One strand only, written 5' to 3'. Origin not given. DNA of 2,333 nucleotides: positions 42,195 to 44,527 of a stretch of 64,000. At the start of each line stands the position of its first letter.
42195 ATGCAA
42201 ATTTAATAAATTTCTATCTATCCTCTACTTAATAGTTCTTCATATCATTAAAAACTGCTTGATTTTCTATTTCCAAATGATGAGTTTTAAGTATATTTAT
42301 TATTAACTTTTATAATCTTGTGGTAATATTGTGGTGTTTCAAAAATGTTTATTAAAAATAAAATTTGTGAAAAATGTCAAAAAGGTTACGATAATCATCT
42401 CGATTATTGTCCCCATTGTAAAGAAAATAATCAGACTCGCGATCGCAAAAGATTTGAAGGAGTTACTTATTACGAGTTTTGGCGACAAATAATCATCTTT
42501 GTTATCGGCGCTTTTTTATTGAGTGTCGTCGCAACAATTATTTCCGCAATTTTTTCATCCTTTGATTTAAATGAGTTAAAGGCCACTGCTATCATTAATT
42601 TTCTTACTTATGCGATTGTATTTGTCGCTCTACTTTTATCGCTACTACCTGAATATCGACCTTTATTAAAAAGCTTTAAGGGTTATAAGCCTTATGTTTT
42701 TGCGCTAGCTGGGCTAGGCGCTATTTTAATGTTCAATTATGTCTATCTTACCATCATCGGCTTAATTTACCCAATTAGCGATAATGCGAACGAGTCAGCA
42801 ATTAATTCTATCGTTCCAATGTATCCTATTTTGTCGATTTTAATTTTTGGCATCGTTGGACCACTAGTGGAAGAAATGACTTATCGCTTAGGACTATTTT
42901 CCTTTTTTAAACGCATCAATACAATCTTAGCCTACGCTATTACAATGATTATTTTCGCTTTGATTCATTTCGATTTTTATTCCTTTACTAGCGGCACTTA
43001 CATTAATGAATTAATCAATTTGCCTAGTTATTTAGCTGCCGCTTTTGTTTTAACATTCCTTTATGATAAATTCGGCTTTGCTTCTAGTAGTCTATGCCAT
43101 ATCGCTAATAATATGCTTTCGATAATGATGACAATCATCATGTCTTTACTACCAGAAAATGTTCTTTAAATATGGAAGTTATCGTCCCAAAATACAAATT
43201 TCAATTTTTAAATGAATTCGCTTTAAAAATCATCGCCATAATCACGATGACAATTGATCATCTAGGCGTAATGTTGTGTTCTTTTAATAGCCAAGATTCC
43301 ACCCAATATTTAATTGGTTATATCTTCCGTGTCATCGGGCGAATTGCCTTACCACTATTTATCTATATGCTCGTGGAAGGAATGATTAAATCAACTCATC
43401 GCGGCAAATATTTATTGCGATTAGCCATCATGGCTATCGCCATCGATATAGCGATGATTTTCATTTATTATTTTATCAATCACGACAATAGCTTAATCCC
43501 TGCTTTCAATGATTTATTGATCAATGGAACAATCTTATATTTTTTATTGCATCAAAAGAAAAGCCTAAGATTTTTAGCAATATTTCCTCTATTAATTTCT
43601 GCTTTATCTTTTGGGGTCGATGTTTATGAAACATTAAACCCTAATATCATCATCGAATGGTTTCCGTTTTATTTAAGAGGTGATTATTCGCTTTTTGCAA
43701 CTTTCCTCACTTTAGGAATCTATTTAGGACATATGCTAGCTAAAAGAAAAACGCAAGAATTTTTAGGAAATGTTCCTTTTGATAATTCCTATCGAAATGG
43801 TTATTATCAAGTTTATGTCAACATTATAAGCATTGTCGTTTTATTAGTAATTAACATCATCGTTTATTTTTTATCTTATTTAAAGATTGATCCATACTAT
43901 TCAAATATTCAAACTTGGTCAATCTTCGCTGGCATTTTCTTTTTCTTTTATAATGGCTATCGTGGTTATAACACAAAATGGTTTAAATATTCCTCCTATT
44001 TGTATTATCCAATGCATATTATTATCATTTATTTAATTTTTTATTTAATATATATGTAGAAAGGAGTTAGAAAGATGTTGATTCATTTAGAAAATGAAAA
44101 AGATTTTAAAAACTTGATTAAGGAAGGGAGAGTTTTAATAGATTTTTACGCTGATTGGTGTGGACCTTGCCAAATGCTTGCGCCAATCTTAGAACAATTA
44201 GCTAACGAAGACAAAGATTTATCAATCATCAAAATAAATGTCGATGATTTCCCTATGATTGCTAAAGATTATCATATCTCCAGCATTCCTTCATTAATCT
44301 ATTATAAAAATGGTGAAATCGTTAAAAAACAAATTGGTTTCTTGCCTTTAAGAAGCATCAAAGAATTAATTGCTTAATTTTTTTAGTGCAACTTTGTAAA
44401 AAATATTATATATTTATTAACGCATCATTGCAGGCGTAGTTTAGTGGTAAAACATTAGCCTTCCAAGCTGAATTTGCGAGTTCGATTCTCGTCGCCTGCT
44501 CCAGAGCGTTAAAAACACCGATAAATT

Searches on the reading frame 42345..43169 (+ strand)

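Call 8: search_protein_families(library=ncbifam, proteins=[window:42345-43169:+], max_evalue=0.01)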
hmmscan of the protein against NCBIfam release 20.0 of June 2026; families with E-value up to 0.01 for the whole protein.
window:42345-43169:+ (274 aa): 0 families

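Call 9: search_protein_families(library=pfam, proteins=[window:42345-43169:+], max_evalue=0.01)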
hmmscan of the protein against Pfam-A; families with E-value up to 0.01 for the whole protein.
window:42345-43169:+ (274 aa): 2 families
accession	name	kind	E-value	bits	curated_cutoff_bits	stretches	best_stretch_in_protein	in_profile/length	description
PF02517.21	Rce1-like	-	2.8e-12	47.2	22.4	1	161-257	4-92/93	Type II CAAX prenyl endopeptidase Rce1-like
PF17382.7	Ycf70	-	0.0028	18.5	25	1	25-76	6-57/89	Uncharacterized Ycf70-like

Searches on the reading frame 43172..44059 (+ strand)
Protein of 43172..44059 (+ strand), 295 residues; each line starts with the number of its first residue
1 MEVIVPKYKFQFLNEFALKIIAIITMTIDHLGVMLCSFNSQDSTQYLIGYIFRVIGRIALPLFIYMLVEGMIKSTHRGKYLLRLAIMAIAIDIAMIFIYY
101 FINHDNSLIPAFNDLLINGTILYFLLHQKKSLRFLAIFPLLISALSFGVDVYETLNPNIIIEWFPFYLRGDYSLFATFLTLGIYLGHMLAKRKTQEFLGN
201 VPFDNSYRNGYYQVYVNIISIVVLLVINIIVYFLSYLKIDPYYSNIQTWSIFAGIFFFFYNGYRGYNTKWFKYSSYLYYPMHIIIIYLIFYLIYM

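Call 8: search_protein_families(library=ncbifam, proteins=[window:43172-44059:+], max_evalue=0.01)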
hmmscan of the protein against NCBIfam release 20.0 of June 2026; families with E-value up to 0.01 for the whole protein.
window:43172-44059:+ (295 aa): 0 families

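Call 9: search_protein_families(library=pfam, proteins=[window:43172-44059:+], max_evalue=0.01)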
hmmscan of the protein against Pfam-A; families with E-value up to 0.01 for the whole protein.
window:43172-44059:+ (295 aa): 1 family
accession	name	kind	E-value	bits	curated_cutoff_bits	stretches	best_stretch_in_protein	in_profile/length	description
PF05857.17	TraX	-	2.5e-16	60.7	25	1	17-289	4-216/217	TraX protein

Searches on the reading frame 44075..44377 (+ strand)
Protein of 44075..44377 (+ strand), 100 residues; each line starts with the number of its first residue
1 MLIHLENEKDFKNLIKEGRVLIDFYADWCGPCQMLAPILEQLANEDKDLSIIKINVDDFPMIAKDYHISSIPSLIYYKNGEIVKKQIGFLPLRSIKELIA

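Call 75: find_encoding_contigs(protein=window:44075-44377:+, flank=4500, max_places=10)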
Protein window:44075-44377:+ (100 aa): no gene with exactly this product is on record in the collection.
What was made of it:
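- Tried and rejected: The last exact-protein look-up (thioredoxin of the window) is not on record (call 75).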
